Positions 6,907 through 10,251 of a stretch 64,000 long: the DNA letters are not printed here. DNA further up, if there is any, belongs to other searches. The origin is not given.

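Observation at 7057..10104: Head-to-tail fusion of two complete PilB/GspE secretion ATPases in one 1015-aa protein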

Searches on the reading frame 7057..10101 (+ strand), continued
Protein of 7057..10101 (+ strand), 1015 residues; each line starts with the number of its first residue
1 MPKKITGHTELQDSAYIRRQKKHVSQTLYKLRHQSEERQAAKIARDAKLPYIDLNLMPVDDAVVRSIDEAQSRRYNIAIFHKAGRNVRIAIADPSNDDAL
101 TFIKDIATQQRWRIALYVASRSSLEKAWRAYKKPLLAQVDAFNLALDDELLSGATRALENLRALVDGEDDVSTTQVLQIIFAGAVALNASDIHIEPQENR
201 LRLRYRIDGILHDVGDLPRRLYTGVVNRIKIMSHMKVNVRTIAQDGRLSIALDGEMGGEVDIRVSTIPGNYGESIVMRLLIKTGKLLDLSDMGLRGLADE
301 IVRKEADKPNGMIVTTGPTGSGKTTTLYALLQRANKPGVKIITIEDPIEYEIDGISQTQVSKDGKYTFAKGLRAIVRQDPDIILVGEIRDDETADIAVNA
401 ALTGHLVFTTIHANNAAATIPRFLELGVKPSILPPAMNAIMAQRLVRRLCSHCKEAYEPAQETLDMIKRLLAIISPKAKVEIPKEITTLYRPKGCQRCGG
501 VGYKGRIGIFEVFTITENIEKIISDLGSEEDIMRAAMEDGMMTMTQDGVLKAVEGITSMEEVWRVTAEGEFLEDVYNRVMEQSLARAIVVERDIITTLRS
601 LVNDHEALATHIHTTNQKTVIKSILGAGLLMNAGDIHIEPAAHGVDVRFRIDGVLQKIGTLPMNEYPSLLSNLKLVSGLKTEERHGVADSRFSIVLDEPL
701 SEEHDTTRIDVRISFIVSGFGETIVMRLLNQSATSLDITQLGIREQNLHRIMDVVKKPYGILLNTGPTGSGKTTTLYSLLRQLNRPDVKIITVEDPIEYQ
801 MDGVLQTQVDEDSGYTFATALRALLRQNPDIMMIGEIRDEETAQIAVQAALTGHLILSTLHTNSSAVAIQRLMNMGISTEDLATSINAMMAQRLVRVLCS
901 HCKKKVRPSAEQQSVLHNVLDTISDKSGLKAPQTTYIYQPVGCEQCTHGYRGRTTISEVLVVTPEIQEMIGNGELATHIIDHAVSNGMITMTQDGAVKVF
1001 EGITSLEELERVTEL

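Call 44: predict_structure(alignment_id=A1)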
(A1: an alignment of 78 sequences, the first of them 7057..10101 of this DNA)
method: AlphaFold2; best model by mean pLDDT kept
length: 1015 residues; sequences in the alignment: 78
mean_pLDDT: 79.4   pTM: 0.44
mean pLDDT of the five models: 79.4, 75.7, 75.5, 71.8, 63.9
residues with pLDDT >= 90: 226; 70-90: 564; 50-70: 186; < 50: 39
segments of 3 or more residues with pLDDT < 50: 1-14, 134-142, 282-284, 579-585, 732-734
pLDDT, mean of each block of 10 residues (from residue 1): 33 52 67 75 86 81 85 91 89 89 90 92 85 50 58 67 65 80 77 87 74 81 84 77 76 64 79 82 61 88 88 86 80 72 64 59 56 66 79 84 88 89 90 92 91 91 80 82 86 82 88 92 86 85 92 92 77 60 58 87 85 85 89 84 86 76 85 76 63 79 69 75 79 64 89 88 85 82 65 54 57 61 66 80 85 88 88 91 92 89 90 88 88 88 80 89 93 90 92 92 90 73
secondary structure, 60 per line:
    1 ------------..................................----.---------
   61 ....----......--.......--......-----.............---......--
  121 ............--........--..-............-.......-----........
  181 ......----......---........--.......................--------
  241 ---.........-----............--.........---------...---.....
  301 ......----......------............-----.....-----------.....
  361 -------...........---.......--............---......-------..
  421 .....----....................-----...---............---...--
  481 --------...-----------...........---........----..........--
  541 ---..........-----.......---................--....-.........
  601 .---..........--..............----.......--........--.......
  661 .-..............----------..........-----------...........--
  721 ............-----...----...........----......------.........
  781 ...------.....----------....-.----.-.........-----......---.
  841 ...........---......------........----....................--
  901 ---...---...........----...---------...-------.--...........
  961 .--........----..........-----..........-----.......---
elements in order (helices of 4 or more, strands of 3 or more residues): H13-46 H61-64 H69-74 E77-83 E86-91 H97-109 E113-118 H121-132 H135-142 H148-159 H161-167 H173-186 E191-196 E200-207 E210-218 H219-232 E244-252 E258-269 E272-280 H296-306 E311-316 H323-334 E340-344 E356-360 H368-378 E382-388 H391-402 E406-411 H419-425 H430-436 E437-449 E455-457 H461-472 E489-491 E503-513 H517-524 H529-538 H544-553 H559-565 H569-584 E587-590 H592-601 H605-614 H617-630 E635-641 E644-651 E654-661 H663-676 E687-696 E708-718 E721-728 H729-732 H745-755 E760-765 H772-783 E790-794 E805-808 H817-825 E831-836 H840-851 E855-860 H867-874 H879-885 E886-898 E904-906 H910-920 E937-939 E950-961 H964-971 H976-985 H991-1000 H1006-1012

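Call 49: fold_search(model_id=the predicted structure, library=pdb)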
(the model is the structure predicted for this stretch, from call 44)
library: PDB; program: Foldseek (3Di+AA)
matches with E <= 10: 1742; with E <= 0.001: 259
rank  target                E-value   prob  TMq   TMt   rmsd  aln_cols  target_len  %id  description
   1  4pht_B                3.5e-44  1.00  0.25  0.56  23.1       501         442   34  ATPase GspE in complex with the cytoplasmic domain of GspL from the Vibrio vulnificus type II Secretion system (released 2014-11-26)
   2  4pht_C                3.9e-44  1.00  0.25  0.57  23.0       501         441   35  ATPase GspE in complex with the cytoplasmic domain of GspL from the Vibrio vulnificus type II Secretion system (released 2014-11-26)
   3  4pht_A                5.1e-44  1.00  0.25  0.56  23.3       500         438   35  ATPase GspE in complex with the cytoplasmic domain of GspL from the Vibrio vulnificus type II Secretion system (released 2014-11-26)
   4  5zfr_C                3.7e-42  1.00  0.32  0.78   5.3       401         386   43  Crystal structure of PilB, an extension ATPase motor of Type IV pilus, from Geobacter sulfurreducens (released 2018-09-19)
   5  5oiu_B                5.4e-42  1.00  0.35  0.90   3.2       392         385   43  Crystal structure of PilF type IV pilus assembly ATPase from Thermus thermophilus (released 2018-08-08)
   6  5zfr_A                8.4e-42  1.00  0.34  0.86   3.8       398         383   42  Crystal structure of PilB, an extension ATPase motor of Type IV pilus, from Geobacter sulfurreducens (released 2018-09-19)
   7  5tsh_E                1.0e-41  1.00  0.36  0.90   3.2       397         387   43  PilB from Geobacter metallireducens bound to AMP-PNP (released 2017-05-17)
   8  5tsh_C                1.0e-41  1.00  0.35  0.87   3.8       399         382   43  PilB from Geobacter metallireducens bound to AMP-PNP (released 2017-05-17)
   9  5zfr_B                2.0e-41  1.00  0.35  0.88   3.5       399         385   43  Crystal structure of PilB, an extension ATPase motor of Type IV pilus, from Geobacter sulfurreducens (released 2018-09-19)
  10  5oiu_C                2.0e-41  1.00  0.32  0.75   5.5       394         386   43  Crystal structure of PilF type IV pilus assembly ATPase from Thermus thermophilus (released 2018-08-08)
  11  5tsh_F                6.8e-41  1.00  0.35  0.89   3.7       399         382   43  PilB from Geobacter metallireducens bound to AMP-PNP (released 2017-05-17)
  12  5it5_A                8.4e-41  1.00  0.35  0.89   3.4       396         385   43  Thermus thermophilus PilB core ATPase region (released 2016-10-19)
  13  5tsg_B                9.9e-41  1.00  0.35  0.90   3.4       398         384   43  PilB from Geobacter metallireducens bound to ADP (released 2017-05-17)
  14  1p9w                  1.7e-40  1.00  0.32  0.78   4.6       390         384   41  Crystal Structure of Vibrio cholerae putative NTPase EpsE (released 2003-10-14)
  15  5tsh_D                2.8e-40  1.00  0.32  0.79   5.3       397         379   43  PilB from Geobacter metallireducens bound to AMP-PNP (released 2017-05-17)
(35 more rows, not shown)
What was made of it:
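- Closest known: Canonical PilB / GspE / PilF extension ATPases. Same: Each module has the same fold (TM up to 0.90, about 43% identity; call 49).
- Fold TM-scores to PilB/PilF reach 0.90 (call 49).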

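Call 51: search_protein_representatives(protein=window:7057-10101:+)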
Query: 1015 residues. Proteins with E-value up to 0.001 (for the whole library): 57801; up to 1e-10: 36759; up to 1e-30: 15761. The best 150 are listed.
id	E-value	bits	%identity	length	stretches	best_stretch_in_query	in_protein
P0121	0.0e+00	1063.6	49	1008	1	20-1014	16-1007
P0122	0.0e+00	1055.6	51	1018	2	20-899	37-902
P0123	8.6e-261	884.3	43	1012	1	31-1013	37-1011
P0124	7.6e-247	838.1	44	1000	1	27-1012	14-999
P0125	4.6e-246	835.6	43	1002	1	18-1013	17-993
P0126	1.0e-236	804.6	43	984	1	30-1004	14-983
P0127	5.2e-236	802.3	42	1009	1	33-1013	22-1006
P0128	1.6e-235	800.7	45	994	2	22-570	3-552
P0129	1.1e-224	764.8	40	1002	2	21-599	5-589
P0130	3.3e-223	759.9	43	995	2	33-596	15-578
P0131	7.4e-223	758.8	41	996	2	26-697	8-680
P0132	6.5e-219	745.7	39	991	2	26-601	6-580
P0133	2.4e-215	733.9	40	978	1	28-1005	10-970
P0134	2.3e-210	717.5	53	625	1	124-751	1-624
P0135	5.9e-165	567.2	52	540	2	306-565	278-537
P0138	1.5e-155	536.0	39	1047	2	175-566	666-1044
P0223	4.0e-116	405.6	52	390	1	624-1013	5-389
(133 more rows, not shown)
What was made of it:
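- About 13 full-length fused clusters exist at the 50% identity level, reaching down to 39% identity (call 51).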

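Call 53: find_encoding_contigs(protein=P0123, flank=10000, max_places=2)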
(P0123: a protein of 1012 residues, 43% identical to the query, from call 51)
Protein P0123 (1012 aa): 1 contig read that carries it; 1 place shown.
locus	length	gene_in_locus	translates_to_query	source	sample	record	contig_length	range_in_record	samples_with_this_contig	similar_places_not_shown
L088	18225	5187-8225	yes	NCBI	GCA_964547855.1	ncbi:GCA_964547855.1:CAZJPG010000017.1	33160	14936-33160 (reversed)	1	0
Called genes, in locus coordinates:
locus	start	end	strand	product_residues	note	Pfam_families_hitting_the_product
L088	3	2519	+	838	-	?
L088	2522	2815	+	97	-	-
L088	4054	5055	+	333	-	-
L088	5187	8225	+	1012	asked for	PF04851:ResIII (faint), PF00437:T2SSE, PF20720:nSTAND3 (faint), PF00004:AAA (faint), PF00005:ABC_tran (faint), PF02492:cobW (faint), PF12775:AAA_7 (faint), PF00437:T2SSE, +8 more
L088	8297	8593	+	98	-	PF01541:GIY-YIG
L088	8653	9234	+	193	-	PF01997:Translin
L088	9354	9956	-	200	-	-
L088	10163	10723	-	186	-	-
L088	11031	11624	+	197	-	PF07638:Sigma70_ECF (weak), PF04542:Sigma70_r2, PF08281:Sigma70_r4_2, PF04545:Sigma70_r4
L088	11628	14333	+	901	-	PF11369:DUF3160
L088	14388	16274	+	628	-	PF01875:Memo, PF09587:PGA_cap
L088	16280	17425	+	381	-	PF03222:Trp_Tyr_perm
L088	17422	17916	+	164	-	PF00149:Metallophos, PF12850:Metallophos_2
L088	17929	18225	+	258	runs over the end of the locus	PF00459:Inositol_P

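Call 54: find_encoding_contigs(protein=P0129, flank=10000, max_places=2)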
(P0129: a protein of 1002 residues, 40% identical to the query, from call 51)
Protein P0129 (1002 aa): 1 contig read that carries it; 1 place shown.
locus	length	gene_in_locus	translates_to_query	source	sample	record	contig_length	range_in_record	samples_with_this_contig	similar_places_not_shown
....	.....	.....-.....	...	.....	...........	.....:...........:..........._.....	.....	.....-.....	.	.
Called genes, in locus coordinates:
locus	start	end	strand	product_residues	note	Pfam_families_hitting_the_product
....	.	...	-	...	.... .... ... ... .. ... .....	-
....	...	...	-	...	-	-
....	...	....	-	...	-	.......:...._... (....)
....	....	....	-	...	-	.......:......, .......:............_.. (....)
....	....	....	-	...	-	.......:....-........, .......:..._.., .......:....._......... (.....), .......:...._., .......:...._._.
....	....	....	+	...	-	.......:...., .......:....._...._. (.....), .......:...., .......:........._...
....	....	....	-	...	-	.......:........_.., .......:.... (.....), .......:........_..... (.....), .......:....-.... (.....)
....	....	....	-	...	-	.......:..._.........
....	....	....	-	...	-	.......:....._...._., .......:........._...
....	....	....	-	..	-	-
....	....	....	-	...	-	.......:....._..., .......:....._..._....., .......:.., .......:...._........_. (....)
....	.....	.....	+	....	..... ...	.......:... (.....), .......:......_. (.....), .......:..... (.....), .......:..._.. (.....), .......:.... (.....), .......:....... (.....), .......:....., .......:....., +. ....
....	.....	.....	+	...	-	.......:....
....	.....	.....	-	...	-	-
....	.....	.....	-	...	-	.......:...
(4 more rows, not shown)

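Call 62: find_encoding_contigs(protein=P0125, flank=10000, max_places=1)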
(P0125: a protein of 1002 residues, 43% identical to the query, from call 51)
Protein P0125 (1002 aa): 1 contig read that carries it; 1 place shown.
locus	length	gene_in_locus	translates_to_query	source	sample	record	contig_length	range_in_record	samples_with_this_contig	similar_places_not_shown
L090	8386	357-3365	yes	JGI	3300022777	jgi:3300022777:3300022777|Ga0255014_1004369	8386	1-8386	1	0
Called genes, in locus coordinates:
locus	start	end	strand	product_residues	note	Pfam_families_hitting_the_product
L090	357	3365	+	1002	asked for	PF00005:ABC_tran (faint), PF06414:Zeta_toxin (faint), PF00004:AAA (faint), PF20720:nSTAND3 (faint), PF03215:Rad17 (faint), PF00437:T2SSE, PF04851:ResIII (faint), PF00437:T2SSE, +7 more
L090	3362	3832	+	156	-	PF02367:TsaE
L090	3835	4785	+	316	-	PF00294:PfkB, PF08543:Phos_pyr_kin (faint)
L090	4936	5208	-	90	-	PF00216:Bac_DNA_binding, PF18291:HU-HIG, PF18175:HU-CCDC81_bac_2 (weak), PF14908:HU-CCDC81_euk_1 (weak)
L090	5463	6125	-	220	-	-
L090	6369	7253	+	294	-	PF00892:EamA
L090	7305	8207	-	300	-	PF01636:APH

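Call 63: find_encoding_contigs(protein=P0131, flank=10000, max_places=1)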
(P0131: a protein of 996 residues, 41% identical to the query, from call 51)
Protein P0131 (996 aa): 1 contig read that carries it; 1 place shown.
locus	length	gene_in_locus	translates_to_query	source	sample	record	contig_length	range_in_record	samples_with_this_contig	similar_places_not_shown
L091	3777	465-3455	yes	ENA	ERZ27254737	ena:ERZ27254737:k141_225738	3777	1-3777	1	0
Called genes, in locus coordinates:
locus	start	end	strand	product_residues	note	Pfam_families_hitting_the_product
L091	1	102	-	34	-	?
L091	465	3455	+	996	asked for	PF00437:T2SSE, PF12775:AAA_7 (faint), PF13191:AAA_16 (faint), PF13604:AAA_30 (faint), PF20720:nSTAND3 (faint), PF25199:nSTAND_NTPase5 (faint), PF02492:cobW (faint), PF00437:T2SSE, +2 more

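Call 64: find_encoding_contigs(protein=P0133, flank=10000, max_places=1)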
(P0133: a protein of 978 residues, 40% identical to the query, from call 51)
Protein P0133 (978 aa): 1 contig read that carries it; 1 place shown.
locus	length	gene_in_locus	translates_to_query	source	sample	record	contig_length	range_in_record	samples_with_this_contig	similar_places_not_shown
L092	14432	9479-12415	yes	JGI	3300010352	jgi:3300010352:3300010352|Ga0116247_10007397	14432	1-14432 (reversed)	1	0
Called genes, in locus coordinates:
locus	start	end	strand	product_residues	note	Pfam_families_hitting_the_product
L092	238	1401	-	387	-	PF03222:Trp_Tyr_perm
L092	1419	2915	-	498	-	PF00591:Glycos_transf_3, PF07831:PYNP_C (weak)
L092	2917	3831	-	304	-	PF13793:Pribosyltran_N, PF00156:Pribosyltran, PF14572:Pribosyl_synth (weak)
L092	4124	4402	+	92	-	PF01649:Ribosomal_S20p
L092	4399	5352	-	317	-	PF21694:DNA_pol3_delta_C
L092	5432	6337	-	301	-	PF01149:Fapy_DNA_glyco, PF06831:H2TH, PF06827:zf-FPG_IleRS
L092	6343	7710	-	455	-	PF00989:PAS (weak), PF00512:HisKA, PF02518:HATPase_c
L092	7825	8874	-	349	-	PF02739:5_3_exonuc_N, PF01367:5_3_exonuc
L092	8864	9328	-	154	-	PF02367:TsaE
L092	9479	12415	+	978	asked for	PF05157:MshEN (weak), PF00437:T2SSE, PF25199:nSTAND_NTPase5 (faint), PF13173:AAA_14 (faint), PF00437:T2SSE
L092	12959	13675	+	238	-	PF20772:TACO1_YebC_N, PF01709:Transcrip_reg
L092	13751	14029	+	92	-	-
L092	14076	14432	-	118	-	?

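Call 68: find_encoding_contigs(protein=P0223, flank=6000, max_places=3)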
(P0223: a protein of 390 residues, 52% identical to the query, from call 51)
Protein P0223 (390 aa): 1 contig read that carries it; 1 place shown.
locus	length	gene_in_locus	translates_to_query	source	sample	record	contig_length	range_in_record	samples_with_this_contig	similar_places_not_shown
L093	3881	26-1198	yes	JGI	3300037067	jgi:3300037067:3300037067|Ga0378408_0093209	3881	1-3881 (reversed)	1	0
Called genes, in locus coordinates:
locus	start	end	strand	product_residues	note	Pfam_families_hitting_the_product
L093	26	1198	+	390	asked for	PF00437:T2SSE, PF13401:AAA_22 (faint)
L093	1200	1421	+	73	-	-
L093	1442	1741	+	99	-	PF01997:Translin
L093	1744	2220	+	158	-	PF00149:Metallophos, PF12850:Metallophos_2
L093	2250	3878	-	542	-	PF02463:SMC_N (faint), PF13304:AAA_21 (faint), PF12399:BCA_ABC_TP_C (faint), PF00005:ABC_tran (weak)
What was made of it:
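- The only apparent 'module-2-only' protein is truncated at a contig edge (call 68).
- Tried and rejected: The one candidate, P0223, is a fragment at a contig edge (call 68).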
